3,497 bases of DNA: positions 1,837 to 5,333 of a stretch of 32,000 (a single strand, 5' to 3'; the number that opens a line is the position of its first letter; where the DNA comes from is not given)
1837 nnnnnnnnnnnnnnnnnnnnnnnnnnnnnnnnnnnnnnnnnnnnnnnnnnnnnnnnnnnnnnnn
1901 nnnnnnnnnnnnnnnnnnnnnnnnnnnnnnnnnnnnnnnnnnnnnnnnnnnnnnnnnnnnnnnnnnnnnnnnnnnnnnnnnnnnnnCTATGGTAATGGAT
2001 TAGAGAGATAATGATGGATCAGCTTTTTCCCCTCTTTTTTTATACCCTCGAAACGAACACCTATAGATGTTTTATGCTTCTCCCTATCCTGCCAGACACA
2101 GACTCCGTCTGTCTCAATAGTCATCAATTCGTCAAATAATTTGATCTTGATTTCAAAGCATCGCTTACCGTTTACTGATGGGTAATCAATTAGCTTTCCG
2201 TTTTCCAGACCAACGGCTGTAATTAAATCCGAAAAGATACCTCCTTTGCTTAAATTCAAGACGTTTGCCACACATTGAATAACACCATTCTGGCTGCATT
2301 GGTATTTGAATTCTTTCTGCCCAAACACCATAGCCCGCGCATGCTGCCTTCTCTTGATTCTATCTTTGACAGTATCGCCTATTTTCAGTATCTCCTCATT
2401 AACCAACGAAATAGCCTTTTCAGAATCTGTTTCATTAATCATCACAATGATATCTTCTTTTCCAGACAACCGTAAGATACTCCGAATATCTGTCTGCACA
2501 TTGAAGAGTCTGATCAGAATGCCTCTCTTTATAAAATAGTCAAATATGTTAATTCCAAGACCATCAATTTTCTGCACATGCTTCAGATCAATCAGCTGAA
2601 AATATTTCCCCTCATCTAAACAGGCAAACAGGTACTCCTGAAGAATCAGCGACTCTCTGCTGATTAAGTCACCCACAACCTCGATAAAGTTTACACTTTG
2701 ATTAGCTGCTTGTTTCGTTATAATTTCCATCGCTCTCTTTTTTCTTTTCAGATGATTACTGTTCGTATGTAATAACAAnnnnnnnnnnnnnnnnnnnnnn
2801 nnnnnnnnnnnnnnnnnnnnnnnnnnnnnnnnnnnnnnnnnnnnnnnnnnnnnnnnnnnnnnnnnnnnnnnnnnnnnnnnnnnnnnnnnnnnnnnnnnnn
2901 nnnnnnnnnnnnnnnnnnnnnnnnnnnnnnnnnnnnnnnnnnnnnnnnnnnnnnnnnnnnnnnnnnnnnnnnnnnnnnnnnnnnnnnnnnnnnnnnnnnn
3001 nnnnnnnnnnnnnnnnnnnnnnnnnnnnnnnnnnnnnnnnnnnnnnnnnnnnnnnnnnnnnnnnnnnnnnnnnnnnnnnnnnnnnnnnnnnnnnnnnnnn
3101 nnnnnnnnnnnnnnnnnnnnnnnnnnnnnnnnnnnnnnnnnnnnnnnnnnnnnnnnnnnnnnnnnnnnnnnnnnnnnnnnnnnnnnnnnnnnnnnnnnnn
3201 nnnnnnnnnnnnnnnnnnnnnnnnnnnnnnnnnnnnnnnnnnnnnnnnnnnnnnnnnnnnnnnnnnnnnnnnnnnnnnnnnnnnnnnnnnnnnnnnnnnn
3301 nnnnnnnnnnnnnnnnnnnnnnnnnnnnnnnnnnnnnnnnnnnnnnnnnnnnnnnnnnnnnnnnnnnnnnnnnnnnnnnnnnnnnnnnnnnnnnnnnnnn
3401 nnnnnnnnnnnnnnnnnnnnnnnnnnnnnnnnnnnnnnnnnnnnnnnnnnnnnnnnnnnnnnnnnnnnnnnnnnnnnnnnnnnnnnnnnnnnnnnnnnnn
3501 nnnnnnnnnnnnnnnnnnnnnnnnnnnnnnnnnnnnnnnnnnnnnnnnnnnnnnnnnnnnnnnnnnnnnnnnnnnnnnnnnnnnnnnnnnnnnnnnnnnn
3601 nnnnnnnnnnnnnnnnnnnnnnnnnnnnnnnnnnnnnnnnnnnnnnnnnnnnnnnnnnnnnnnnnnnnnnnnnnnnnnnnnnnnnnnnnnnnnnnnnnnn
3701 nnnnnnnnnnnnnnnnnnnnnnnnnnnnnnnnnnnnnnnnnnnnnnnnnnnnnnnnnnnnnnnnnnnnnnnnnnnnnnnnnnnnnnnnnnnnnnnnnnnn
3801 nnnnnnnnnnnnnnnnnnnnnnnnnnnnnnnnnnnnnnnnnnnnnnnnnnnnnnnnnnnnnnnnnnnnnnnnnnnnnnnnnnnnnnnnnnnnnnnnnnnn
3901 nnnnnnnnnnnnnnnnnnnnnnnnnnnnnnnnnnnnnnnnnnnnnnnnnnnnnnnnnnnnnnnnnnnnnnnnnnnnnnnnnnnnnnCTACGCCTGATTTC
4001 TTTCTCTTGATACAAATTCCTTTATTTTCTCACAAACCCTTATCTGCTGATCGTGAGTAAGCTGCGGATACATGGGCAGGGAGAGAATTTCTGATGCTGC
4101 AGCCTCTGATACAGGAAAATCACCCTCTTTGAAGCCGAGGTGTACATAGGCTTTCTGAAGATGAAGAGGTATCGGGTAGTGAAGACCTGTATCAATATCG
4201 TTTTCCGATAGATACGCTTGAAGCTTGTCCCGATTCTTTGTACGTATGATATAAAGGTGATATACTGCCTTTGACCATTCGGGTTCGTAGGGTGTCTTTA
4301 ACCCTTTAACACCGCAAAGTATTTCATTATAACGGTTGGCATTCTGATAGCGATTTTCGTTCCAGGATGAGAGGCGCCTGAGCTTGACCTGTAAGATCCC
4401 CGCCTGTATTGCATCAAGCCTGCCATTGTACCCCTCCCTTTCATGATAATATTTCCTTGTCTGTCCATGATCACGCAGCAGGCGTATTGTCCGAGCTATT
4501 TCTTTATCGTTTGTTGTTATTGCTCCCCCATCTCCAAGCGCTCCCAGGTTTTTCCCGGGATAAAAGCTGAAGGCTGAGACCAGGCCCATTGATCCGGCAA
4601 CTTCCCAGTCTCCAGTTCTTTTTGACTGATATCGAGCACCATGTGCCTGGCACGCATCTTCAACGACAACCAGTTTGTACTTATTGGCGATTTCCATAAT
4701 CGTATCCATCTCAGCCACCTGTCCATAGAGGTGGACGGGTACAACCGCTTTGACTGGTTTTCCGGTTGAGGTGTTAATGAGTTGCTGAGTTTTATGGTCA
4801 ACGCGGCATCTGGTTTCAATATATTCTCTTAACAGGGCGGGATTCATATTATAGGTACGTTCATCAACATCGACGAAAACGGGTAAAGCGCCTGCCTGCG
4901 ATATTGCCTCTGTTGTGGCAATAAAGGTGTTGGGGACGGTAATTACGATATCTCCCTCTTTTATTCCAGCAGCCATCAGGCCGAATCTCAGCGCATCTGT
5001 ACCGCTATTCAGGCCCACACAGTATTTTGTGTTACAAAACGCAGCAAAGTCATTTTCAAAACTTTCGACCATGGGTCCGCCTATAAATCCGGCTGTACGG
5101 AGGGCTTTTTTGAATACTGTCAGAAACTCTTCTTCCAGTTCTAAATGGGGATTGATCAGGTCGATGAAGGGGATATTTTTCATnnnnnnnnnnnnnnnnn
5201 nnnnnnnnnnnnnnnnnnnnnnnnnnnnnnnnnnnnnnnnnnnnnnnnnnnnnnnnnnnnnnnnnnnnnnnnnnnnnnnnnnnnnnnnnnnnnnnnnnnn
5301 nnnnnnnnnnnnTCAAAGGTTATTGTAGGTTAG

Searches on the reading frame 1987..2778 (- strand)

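Call 7: search_protein_families(library=pfam, proteins=[window:1987-2778:-], max_evalue=0.01)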
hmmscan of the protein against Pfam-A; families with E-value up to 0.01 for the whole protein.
window:1987-2778:- (263 aa): 2 families
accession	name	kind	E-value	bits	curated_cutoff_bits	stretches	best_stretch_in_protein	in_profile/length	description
PF07238.19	PilZ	-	2.1e-05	25.2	22.5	1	143-258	2-100/102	PilZ domain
PF01740.26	STAS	-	2.9e-05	24.2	22.6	1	27-115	8-101/106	STAS domain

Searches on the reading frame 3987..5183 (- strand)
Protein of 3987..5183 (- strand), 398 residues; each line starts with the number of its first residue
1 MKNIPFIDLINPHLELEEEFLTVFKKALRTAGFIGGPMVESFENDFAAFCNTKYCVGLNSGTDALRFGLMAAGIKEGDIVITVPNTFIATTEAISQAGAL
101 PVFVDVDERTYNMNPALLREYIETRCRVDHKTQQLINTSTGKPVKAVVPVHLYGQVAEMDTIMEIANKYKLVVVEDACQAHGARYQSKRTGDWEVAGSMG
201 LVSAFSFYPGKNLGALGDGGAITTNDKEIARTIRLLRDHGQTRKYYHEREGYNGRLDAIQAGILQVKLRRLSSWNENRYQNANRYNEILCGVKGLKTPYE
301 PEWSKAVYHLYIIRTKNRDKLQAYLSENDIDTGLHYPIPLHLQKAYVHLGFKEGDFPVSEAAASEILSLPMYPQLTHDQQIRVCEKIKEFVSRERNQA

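Call 7: search_protein_families(library=pfam, proteins=[window:3987-5183:-], max_evalue=0.01)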
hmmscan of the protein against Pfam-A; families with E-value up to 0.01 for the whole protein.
window:3987-5183:- (398 aa): 4 families
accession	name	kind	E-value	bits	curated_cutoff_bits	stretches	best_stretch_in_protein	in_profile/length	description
PF01041.23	DegT_DnrJ_EryC1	-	1.3e-112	377.1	19.8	1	16-387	3-359/360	DegT/DnrJ/EryC1/StrS aminotransferase family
PF01276.26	OKR_DC_1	-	0.00024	20.4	27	1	61-181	90-209/417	Orn/Lys/Arg decarboxylase, major domain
PF01212.27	Beta_elim_lyase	-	0.00087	19.1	27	1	37-240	32-227/288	Beta-eliminating lyase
PF00155.27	Aminotran_1_2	-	0.00088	19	19.7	1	38-238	43-246/361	Aminotransferase class I and II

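Call 9: find_encoding_contigs(protein=window:3987-5183:-, flank=10000, max_places=4)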
Protein window:3987-5183:- (398 aa): no gene with exactly this product is on record in the collection.
